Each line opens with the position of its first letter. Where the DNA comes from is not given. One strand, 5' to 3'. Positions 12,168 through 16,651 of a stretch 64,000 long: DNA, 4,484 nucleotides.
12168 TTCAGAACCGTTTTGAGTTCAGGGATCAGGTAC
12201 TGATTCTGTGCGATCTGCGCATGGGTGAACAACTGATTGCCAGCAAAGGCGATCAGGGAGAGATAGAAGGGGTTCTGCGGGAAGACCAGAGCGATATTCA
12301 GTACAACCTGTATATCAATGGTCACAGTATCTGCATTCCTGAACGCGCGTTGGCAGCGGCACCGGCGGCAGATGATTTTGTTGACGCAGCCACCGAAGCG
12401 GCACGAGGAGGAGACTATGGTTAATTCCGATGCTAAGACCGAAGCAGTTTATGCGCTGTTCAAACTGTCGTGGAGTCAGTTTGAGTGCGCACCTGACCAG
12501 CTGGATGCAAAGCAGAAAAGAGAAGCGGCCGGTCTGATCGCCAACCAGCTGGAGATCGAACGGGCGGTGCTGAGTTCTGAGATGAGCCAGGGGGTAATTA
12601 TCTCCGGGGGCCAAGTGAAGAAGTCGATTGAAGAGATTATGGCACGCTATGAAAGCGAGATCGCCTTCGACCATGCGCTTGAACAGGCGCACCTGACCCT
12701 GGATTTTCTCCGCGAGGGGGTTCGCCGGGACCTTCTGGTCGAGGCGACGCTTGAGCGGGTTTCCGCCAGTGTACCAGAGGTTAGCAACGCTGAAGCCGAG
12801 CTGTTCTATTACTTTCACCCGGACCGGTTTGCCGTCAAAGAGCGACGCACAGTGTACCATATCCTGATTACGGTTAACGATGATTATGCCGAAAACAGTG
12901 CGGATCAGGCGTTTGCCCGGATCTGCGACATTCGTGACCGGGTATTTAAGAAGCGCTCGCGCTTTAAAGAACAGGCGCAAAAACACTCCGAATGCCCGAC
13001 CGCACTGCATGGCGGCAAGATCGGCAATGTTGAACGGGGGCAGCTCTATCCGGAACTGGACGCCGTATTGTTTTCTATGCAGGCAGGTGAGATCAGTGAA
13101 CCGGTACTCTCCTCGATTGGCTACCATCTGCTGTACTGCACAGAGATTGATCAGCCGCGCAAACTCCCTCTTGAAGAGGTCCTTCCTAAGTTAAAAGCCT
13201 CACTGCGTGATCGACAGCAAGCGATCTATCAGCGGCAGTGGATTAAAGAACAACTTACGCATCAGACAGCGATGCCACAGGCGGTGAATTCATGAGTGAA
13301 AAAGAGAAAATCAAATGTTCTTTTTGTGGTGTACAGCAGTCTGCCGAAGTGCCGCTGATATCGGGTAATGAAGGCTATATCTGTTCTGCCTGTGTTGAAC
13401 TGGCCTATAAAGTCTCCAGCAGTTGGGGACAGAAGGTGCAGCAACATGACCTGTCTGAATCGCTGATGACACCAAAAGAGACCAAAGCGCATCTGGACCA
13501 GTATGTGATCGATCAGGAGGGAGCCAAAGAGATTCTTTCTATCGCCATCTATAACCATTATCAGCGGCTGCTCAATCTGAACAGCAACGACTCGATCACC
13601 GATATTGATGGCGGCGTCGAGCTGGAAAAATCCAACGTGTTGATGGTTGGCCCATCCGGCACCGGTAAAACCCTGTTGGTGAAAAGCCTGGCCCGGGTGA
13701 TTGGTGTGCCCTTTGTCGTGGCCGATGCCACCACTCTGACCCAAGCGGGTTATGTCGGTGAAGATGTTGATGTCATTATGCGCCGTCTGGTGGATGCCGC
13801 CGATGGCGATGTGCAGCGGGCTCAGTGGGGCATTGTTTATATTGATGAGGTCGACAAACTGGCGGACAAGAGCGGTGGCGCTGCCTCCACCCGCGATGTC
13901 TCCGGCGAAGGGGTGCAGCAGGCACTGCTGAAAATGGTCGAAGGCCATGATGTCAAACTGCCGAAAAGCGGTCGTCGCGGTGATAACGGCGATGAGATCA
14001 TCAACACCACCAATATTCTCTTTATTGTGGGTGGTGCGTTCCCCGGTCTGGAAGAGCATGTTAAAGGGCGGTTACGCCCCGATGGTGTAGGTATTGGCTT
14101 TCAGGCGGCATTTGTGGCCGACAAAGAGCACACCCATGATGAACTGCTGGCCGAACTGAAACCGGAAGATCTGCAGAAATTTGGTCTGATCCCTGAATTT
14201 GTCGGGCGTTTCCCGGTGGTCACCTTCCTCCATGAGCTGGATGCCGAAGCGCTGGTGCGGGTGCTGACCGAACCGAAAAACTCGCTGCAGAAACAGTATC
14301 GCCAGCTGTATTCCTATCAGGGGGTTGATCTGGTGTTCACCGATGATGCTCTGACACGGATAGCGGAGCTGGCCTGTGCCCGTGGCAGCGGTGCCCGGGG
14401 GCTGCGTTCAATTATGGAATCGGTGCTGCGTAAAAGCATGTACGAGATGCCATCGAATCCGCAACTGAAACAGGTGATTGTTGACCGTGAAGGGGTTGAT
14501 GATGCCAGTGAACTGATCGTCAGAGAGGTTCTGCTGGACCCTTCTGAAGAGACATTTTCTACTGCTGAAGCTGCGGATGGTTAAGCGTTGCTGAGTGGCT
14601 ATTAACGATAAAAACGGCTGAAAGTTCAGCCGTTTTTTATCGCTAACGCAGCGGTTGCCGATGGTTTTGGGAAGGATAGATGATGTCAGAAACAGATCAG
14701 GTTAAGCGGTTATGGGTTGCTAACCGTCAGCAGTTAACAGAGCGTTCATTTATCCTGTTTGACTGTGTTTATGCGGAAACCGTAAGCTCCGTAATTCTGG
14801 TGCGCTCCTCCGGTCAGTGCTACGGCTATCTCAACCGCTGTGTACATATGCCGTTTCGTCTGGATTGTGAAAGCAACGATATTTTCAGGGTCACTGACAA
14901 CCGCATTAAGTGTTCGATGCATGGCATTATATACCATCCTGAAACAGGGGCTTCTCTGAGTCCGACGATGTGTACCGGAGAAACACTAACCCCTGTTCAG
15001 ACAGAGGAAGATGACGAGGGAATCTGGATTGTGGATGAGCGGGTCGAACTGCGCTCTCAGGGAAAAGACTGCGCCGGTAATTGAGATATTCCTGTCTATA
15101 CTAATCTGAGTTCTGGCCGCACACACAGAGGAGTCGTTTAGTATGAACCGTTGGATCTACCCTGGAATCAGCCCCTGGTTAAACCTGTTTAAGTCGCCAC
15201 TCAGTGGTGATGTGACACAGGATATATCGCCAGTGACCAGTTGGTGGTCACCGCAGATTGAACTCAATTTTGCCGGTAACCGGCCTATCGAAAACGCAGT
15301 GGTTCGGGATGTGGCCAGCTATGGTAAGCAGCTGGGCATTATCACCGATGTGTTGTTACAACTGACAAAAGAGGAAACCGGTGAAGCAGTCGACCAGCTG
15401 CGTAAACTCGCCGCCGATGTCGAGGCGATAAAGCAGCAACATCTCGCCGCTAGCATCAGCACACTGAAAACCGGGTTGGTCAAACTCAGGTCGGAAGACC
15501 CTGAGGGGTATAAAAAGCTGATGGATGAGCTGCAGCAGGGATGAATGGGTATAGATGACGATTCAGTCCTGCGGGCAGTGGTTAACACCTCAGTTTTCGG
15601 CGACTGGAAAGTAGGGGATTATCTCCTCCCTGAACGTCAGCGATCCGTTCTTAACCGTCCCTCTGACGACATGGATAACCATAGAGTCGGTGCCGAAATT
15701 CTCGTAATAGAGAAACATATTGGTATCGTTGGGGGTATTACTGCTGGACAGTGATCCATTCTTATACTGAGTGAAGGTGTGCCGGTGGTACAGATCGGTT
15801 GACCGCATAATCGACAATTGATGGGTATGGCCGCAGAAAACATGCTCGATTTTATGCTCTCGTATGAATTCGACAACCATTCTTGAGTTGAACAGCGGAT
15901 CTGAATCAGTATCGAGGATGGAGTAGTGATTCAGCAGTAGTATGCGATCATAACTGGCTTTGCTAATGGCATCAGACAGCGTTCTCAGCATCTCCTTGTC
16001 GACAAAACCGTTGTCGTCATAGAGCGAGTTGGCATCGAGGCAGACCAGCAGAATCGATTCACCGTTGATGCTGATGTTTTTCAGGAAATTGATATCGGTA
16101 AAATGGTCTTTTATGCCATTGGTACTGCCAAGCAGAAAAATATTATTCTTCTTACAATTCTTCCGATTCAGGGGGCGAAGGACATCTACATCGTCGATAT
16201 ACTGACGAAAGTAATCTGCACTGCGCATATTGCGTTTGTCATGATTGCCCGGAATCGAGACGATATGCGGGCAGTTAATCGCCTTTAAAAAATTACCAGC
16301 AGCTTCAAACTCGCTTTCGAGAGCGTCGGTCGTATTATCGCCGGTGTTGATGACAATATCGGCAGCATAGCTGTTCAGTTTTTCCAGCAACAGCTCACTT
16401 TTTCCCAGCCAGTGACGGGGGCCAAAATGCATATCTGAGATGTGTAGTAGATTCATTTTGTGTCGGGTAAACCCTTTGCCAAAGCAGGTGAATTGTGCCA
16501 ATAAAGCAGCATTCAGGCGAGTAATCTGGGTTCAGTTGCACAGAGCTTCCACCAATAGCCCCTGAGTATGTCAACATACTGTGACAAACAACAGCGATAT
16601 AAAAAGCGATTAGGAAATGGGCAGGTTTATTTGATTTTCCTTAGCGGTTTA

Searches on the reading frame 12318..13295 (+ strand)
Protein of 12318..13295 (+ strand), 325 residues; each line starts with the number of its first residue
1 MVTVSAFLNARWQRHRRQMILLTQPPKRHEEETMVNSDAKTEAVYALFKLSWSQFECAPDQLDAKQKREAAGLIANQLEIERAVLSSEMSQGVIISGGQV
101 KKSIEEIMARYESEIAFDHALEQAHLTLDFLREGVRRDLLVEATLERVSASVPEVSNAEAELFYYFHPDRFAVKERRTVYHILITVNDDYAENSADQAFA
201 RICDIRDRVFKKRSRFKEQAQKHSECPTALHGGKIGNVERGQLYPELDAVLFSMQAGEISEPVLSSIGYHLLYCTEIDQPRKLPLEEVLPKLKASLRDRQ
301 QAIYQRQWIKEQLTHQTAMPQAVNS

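Call 47: search_protein_families(library=pfam, proteins=[window:12318-13295:+], max_evalue=0.00001)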
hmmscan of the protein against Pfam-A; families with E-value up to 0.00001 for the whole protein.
window:12318-13295:+ (325 aa): 3 families
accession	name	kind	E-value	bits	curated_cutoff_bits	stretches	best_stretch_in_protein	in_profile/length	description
PF00639.27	Rotamase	-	5.5e-23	82.2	21.7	1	181-275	1-96/97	PPIC-type PPIASE domain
PF13145.12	Rotamase_2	-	6.2e-13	50.1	27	1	155-288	1-119/121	PPIC-type PPIASE domain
PF13616.12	Rotamase_3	-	6.4e-12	46.5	22.5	1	174-275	13-113/116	PPIC-type PPIASE domain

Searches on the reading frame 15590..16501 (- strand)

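Call 47: search_protein_families(library=pfam, proteins=[window:15590-16501:-], max_evalue=0.00001)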
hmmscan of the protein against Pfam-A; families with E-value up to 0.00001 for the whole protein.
window:15590-16501:- (303 aa): 2 families
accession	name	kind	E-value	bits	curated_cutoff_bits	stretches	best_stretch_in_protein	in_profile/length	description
PF00149.33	Metallophos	-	3e-16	60.9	21.5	1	16-228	1-190/191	Calcineurin-like phosphoesterase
PF12850.12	Metallophos_2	-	4.1e-10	40.3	27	0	16-108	1-77/154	Calcineurin-like phosphoesterase superfamily domain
